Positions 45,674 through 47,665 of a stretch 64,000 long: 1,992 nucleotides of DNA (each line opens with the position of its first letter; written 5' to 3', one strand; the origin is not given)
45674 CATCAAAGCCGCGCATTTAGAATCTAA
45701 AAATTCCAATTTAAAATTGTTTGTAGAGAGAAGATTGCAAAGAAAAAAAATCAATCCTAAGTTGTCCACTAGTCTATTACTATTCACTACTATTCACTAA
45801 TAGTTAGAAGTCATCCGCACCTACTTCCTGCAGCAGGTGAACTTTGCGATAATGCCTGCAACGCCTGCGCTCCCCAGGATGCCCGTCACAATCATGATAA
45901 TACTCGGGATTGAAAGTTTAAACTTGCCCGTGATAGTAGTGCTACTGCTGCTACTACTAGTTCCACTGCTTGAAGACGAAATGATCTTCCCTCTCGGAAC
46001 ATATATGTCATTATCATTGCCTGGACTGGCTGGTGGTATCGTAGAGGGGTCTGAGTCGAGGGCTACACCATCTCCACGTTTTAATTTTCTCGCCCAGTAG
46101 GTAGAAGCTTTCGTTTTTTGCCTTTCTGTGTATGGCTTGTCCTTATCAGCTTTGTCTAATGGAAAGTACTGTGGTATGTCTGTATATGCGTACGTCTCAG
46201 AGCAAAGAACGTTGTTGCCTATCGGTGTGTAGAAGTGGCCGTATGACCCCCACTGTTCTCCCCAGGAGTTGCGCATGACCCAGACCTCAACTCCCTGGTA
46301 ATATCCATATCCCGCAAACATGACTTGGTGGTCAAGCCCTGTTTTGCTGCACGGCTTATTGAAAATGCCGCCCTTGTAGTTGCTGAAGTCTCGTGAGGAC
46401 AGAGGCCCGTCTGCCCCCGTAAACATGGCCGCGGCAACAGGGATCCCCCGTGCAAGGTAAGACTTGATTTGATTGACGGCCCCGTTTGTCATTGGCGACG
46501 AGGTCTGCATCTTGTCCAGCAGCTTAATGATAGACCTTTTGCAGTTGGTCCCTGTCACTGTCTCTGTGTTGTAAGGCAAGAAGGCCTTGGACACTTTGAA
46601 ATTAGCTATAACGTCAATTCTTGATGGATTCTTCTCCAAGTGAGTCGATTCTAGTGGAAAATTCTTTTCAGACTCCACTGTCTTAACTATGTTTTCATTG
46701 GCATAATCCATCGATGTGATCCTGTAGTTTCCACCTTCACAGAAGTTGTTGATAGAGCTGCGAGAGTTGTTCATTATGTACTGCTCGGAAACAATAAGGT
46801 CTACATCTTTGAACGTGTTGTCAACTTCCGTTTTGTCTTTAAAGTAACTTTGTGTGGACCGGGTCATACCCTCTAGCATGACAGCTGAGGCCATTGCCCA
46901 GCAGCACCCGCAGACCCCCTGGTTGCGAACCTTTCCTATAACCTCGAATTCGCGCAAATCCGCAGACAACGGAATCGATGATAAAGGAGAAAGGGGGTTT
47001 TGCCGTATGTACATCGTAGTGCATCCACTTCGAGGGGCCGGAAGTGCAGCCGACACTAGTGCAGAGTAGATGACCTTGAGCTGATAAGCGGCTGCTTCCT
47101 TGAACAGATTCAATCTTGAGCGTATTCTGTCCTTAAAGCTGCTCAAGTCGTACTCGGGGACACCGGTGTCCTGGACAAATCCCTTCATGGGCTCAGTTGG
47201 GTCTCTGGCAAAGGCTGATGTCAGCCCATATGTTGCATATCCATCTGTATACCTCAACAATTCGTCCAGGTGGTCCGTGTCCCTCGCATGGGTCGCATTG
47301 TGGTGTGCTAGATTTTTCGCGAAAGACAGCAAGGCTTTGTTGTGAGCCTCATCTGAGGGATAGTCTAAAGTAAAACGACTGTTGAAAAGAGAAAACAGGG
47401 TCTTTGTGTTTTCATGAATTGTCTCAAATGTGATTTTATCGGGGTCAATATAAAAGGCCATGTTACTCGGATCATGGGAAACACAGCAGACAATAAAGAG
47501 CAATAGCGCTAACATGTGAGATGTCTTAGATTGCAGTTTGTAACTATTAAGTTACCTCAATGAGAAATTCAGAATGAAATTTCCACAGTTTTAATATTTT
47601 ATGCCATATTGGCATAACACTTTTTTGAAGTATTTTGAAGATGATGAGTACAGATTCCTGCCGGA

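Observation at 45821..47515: Membrane-anchored papain-like cysteine protease with a poly-Ser stalk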

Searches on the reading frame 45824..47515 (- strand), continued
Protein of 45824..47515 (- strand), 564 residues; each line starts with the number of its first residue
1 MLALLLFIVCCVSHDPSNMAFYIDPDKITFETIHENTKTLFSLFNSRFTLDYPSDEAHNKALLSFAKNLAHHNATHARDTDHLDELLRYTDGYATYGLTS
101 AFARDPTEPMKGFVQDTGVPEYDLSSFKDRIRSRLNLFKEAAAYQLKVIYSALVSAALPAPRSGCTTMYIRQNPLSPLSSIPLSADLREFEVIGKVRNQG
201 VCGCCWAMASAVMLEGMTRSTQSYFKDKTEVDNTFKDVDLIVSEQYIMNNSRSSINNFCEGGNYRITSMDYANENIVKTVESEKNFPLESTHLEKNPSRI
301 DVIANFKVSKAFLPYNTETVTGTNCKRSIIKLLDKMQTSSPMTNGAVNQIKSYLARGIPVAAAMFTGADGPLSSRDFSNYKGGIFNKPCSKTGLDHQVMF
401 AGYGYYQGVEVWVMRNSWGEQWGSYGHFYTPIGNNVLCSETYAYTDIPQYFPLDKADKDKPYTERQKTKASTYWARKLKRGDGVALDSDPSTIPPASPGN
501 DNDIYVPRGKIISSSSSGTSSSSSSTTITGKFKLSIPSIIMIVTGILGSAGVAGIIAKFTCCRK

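Call 50: search_protein_representatives(alignment_id=A1)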
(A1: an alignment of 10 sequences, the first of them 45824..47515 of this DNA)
Query: 10 sequences, 516 profile positions. Proteins with E-value up to 0.001 (for the whole library): 31234; up to 1e-10: 7374; up to 1e-30: 88. The best 150 are listed.
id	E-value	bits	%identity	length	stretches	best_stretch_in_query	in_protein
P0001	1.8e-253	858.4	-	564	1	9-511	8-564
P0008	3.9e-189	646.1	-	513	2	126-516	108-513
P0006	2.2e-182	623.9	-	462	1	3-515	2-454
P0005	4.1e-182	623.0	-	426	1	3-452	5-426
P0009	5.3e-163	559.9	-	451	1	90-515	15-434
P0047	1.8e-129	449.3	-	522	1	21-457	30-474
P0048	1.5e-124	433.1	-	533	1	14-491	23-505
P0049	1.5e-105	370.3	-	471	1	131-485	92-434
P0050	2.8e-100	353.0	-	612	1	126-513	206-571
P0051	1.1e-88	314.7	-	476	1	130-456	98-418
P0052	8.7e-82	292.0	-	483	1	129-466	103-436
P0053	2.0e-79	284.2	-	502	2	138-459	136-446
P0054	7.8e-71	255.8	-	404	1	130-453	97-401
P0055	4.9e-70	253.2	-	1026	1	133-456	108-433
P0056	9.9e-69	248.9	-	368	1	126-438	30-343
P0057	4.1e-68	246.8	-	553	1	141-454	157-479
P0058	1.1e-66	242.1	-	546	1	146-511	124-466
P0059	4.7e-66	240.0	-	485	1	132-512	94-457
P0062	4.1e-64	233.6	-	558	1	16-456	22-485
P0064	4.4e-63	230.3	-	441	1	119-422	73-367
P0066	5.5e-62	226.6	-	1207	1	130-426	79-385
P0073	9.3e-58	212.7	-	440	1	129-425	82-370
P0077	4.0e-56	207.3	-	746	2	146-396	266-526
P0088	1.2e-48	182.7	-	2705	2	135-421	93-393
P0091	2.7e-47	178.1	-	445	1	145-453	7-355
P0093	2.4e-46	175.0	-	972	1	130-453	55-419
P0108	4.1e-40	154.5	-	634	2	200-506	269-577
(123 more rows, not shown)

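Call 53: list_cluster_members(proteins=[P0047, P0048, P0049, P0050, P0051, P0055, P0057, P0059, P0066, P0077])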
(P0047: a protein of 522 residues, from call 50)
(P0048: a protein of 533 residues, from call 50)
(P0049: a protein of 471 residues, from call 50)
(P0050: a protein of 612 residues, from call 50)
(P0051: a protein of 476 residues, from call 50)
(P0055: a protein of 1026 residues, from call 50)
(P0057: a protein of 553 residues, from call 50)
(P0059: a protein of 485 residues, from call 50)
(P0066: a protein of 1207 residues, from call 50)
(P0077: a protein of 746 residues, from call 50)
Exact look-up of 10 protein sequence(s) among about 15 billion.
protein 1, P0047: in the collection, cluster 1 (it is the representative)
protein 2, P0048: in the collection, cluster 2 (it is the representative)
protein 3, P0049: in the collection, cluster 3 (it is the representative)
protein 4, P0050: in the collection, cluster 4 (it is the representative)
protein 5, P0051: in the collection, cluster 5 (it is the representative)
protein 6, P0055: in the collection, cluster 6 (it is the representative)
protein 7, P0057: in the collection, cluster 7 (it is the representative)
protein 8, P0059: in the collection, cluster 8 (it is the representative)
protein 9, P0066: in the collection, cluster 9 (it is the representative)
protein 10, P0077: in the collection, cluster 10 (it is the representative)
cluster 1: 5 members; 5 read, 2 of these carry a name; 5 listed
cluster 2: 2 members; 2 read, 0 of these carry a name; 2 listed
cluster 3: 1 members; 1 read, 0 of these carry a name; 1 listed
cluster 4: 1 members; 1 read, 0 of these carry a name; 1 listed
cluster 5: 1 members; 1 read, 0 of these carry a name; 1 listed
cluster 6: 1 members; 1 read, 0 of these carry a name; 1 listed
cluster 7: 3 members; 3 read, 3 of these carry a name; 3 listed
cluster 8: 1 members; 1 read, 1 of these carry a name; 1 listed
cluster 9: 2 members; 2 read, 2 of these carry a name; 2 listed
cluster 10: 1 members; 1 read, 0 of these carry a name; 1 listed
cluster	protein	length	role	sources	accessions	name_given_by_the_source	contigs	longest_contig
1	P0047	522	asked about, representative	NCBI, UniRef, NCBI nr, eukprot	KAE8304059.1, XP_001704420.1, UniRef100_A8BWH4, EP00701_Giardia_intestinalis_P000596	Cathepsin L [Giardia duodenalis] | Cathepsin L n=1 Tax=Giardia intestinalis (strain ATCC 50803 / WB clone C6) TaxID=184922 ... | Cathepsin L [Giardia intestinalis]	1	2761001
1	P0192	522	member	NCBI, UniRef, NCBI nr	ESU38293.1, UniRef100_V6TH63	Papain-like cysteine protease [Giardia duodenalis] | Papain-like cysteine protease n=1 Tax=Giardia intestinalis TaxID=5741 RepID=V6TH63_GIAIN | Papain-like cysteine protease [Giardia intestinalis]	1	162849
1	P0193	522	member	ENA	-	-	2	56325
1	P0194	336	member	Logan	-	-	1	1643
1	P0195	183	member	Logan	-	-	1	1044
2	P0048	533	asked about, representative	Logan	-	-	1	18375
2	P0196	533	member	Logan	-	-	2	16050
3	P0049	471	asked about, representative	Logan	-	-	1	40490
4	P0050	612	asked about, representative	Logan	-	-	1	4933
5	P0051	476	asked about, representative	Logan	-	-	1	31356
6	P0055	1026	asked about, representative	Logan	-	-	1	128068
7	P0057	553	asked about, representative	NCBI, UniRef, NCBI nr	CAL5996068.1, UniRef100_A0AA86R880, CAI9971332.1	Papain_family cysteine protease [Hexamita inflata] | Papain family cysteine protease n=1 Tax=Hexamita inflata TaxID=28002 ... | Papain family cysteine protease [Hexamita inflata]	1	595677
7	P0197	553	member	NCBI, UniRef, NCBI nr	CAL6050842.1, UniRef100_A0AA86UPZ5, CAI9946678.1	Papain_family cysteine protease [Hexamita inflata] | Papain family cysteine protease n=1 Tax=Hexamita inflata TaxID=28002 ... | Papain family cysteine protease [Hexamita inflata]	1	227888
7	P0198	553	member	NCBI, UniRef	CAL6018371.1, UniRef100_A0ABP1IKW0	Papain_family cysteine protease [Hexamita inflata] | Papain_family cysteine protease n=1 Tax=Hexamita inflata TaxID=28002 ...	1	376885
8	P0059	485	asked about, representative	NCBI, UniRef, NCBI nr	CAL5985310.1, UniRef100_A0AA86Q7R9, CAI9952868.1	Cathepsin_L [Hexamita inflata] | Cathepsin L n=1 Tax=Hexamita inflata TaxID=28002 RepID=A0AA86Q7R9_9EUKA | Cathepsin L [Hexamita inflata]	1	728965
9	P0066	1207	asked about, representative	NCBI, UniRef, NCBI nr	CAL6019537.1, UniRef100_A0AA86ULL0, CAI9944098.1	Cathepsin_L [Hexamita inflata] | Cathepsin L n=1 Tax=Hexamita inflata TaxID=28002 RepID=A0AA86ULL0_9EUKA | Cathepsin L [Hexamita inflata]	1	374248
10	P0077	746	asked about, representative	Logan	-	-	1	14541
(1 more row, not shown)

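Call 73: predict_structure(alignment_id=A3)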
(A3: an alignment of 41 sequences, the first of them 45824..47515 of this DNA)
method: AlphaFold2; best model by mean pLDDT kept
length: 564 residues; sequences in the alignment: 41
mean_pLDDT: 87.6   pTM: 0.83
mean pLDDT of the five models: 87.6, 86.9, 86.1, 85.5, 84.5
residues with pLDDT >= 90: 381; 70-90: 115; 50-70: 37; < 50: 31
segments of 3 or more residues with pLDDT < 50: 12-18, 115-119, 515-533
pLDDT, mean of each block of 10 residues (from residue 1): 59 49 90 97 95 90 96 96 97 95 86 51 70 80 80 69 82 97 97 95 93 97 96 96 96 85 93 91 96 86 93 95 95 86 95 98 93 94 95 93 96 97 97 95 97 95 88 94 94 91 90 49 42 69 92 91 70
secondary structure, 60 per line:
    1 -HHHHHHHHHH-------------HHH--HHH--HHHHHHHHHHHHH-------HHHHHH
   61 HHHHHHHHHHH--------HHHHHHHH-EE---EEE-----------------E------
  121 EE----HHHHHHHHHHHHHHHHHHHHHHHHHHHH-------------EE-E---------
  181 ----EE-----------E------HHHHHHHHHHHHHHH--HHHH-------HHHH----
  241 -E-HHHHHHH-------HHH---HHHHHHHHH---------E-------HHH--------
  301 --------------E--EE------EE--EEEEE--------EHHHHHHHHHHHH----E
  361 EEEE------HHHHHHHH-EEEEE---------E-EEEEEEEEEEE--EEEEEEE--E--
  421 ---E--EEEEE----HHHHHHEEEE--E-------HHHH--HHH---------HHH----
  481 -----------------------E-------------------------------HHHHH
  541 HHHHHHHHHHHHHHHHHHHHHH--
elements in order: H2-11 H35-47 H55-71 H80-87 E94-96 H127-154 H205-219 H222-225 H233-236 H244-250 H264-272 E330-334 H344-355 E360-364 H371-378 E380-384 E396-406 E409-415 E427-431 H436-441 E442-445 H456-459 H536-562

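Call 76: fold_search(model_id=the predicted structure, library=pdb)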
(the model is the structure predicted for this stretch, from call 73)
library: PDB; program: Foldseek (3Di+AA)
matches with E <= 10: 329; with E <= 0.001: 281
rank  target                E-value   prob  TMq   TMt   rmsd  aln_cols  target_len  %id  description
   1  7pck_A                8.0e-16  1.00  0.41  0.70   7.5       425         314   20  CRYSTAL STRUCTURE OF WILD TYPE HUMAN PROCATHEPSIN K (released 1999-10-25)
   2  7pck_C                1.1e-15  1.00  0.42  0.73   7.3       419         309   20  CRYSTAL STRUCTURE OF WILD TYPE HUMAN PROCATHEPSIN K (released 1999-10-25)
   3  7avm                  1.6e-15  1.00  0.40  0.68   8.7       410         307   19  Crystal Structure of Pro-Rhodesain C150A (released 2020-11-25)
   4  7pck_D                1.7e-15  1.00  0.40  0.73   7.5       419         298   19  CRYSTAL STRUCTURE OF WILD TYPE HUMAN PROCATHEPSIN K (released 1999-10-25)
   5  7pck_B                1.7e-15  1.00  0.41  0.71   7.8       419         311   20  CRYSTAL STRUCTURE OF WILD TYPE HUMAN PROCATHEPSIN K (released 1999-10-25)
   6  5z5o_A                6.2e-15  1.00  0.41  0.70   7.0       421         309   18  Structure of Pycnonodysostosis disease related I249T mutant of human cathepsin K (released 2018-09-26)
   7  6czs_A                6.6e-15  1.00  0.40  0.68   7.3       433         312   19  Crystal structure of human pro-cathepsin H C26S mutant (released 2018-08-08)
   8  2o6x                  1.5e-14  1.00  0.41  0.72   6.9       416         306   17  Crystal Structure of ProCathepsin L1 from Fasciola hepatica (released 2007-12-18)
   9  3qt4                  1.5e-14  1.00  0.41  0.71   7.8       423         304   19  Structure of digestive procathepsin L 3 of Tenebrio molitor larval midgut (released 2012-02-22)
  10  5jt8_B                1.5e-14  1.00  0.40  0.67   8.0       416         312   18  Structural basis for the limited antibody cross reactivity between the mite allergens Blo t 1 and Der p 1 (released 2017-05-24)
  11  8zlq                  1.7e-14  1.00  0.43  0.71   6.1       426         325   18  Proenzyme of Triticum aestivum papain-like cysteine protease Triticain-alpha inactive mutant lacking granulin domain (released 2025-04-30)
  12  3qj3_B                3.1e-14  1.00  0.41  0.69   8.8       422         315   18  Structure of digestive procathepsin L2 proteinase from Tenebrio molitor larval midgut (released 2012-02-01)
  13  3qj3_A                3.5e-14  1.00  0.41  0.68   8.8       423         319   18  Structure of digestive procathepsin L2 proteinase from Tenebrio molitor larval midgut (released 2012-02-01)
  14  5ef4_A                3.7e-14  1.00  0.42  0.67   6.4       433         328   15  2.05 A crystal structure of the Amb a 11 cysteine protease, a major ragweed pollen allergen, in its proform (released 2016-04-27)
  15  6czk_A                4.3e-14  1.00  0.39  0.66   8.5       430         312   20  Crystal structure of wild-type human pro-cathepsin H (released 2018-08-08)
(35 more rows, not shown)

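Call 79: list_cluster_members(proteins=[P0052, P0053, P0058, P0062, P0064, P0073, P0088, P0091, P0093, P0108])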
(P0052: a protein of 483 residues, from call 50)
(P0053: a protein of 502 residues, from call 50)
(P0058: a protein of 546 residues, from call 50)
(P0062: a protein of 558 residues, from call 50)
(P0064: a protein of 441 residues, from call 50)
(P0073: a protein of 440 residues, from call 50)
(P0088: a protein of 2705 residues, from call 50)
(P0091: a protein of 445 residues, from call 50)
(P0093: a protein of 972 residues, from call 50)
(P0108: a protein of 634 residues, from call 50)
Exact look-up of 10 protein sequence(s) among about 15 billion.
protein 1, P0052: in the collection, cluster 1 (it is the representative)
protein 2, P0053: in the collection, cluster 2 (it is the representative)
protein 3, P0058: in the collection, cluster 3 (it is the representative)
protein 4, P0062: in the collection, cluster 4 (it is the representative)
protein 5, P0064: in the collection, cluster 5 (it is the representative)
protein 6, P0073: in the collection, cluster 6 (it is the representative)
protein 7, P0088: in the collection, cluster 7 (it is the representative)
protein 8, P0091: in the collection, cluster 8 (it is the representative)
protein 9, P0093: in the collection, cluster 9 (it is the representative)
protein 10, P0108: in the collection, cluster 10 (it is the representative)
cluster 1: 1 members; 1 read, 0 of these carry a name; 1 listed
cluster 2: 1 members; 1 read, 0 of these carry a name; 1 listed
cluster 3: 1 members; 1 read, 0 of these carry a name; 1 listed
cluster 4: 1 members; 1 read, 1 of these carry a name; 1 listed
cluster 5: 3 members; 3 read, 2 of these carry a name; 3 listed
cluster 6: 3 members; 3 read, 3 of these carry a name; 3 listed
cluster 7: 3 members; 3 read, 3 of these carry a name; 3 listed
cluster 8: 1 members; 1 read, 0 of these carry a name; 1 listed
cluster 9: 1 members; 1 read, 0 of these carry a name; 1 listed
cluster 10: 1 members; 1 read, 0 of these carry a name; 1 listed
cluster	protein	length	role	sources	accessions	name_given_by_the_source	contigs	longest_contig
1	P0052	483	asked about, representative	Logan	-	-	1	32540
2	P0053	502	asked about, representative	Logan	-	-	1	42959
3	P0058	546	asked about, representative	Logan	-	-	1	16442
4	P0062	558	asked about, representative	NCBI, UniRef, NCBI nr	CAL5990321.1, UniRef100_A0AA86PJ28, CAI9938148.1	Cathepsin_L [Hexamita inflata] | Cathepsin L n=1 Tax=Hexamita inflata TaxID=28002 RepID=A0AA86PJ28_9EUKA | Cathepsin L [Hexamita inflata]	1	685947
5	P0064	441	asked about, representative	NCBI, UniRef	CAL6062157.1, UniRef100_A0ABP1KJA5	Cathepsin_L [Hexamita inflata] | Cathepsin_L n=1 Tax=Hexamita inflata TaxID=28002 RepID=A0ABP1KJA5_9EUKA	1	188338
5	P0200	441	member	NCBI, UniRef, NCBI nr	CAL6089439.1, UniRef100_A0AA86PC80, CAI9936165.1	Cathepsin_L [Hexamita inflata] | Cathepsin L n=1 Tax=Hexamita inflata TaxID=28002 RepID=A0AA86PC80_9EUKA | Cathepsin L [Hexamita inflata]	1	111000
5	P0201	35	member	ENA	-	-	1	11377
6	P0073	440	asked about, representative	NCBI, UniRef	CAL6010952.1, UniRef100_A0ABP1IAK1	Cathepsin_L [Hexamita inflata] | Cathepsin_L n=1 Tax=Hexamita inflata TaxID=28002 RepID=A0ABP1IAK1_9EUKA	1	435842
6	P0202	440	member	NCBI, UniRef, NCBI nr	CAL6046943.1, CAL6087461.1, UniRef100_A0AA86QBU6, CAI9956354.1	Cathepsin_L [Hexamita inflata] | Cathepsin L n=1 Tax=Hexamita inflata TaxID=28002 RepID=A0AA86QBU6_9EUKA | Cathepsin L [Hexamita inflata]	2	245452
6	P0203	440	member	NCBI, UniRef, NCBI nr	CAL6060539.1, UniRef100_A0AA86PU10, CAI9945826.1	Cathepsin_L [Hexamita inflata] | Cathepsin L n=1 Tax=Hexamita inflata TaxID=28002 RepID=A0AA86PU10_9EUKA | Cathepsin L [Hexamita inflata]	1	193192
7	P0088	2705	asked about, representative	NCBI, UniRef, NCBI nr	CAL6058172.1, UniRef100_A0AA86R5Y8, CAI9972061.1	Cathepsin_L [Hexamita inflata] | Cathepsin L n=1 Tax=Hexamita inflata TaxID=28002 RepID=A0AA86R5Y8_9EUKA | Cathepsin L [Hexamita inflata]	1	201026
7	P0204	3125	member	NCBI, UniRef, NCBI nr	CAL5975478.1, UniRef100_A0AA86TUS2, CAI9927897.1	Cathepsin_L [Hexamita inflata] | Cathepsin L n=1 Tax=Hexamita inflata TaxID=28002 RepID=A0AA86TUS2_9EUKA | Cathepsin L [Hexamita inflata]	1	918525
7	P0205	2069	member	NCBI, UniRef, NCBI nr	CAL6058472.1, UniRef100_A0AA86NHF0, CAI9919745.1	Cathepsin_L [Hexamita inflata] | Cathepsin L n=1 Tax=Hexamita inflata TaxID=28002 RepID=A0AA86NHF0_9EUKA | Cathepsin L [Hexamita inflata]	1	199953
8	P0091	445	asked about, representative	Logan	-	-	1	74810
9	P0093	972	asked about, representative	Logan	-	-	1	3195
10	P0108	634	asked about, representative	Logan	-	-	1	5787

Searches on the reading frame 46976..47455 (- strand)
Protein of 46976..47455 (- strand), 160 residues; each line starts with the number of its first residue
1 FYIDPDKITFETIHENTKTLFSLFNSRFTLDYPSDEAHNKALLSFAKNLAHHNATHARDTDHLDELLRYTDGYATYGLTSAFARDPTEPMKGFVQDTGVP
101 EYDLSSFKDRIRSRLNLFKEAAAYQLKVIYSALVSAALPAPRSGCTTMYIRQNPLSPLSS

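Call 44: search_protein_families(library=pfam, proteins=[window:46976-47455:-], max_evalue=10)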
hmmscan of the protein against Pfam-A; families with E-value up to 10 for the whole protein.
seq(160 aa): 0 families
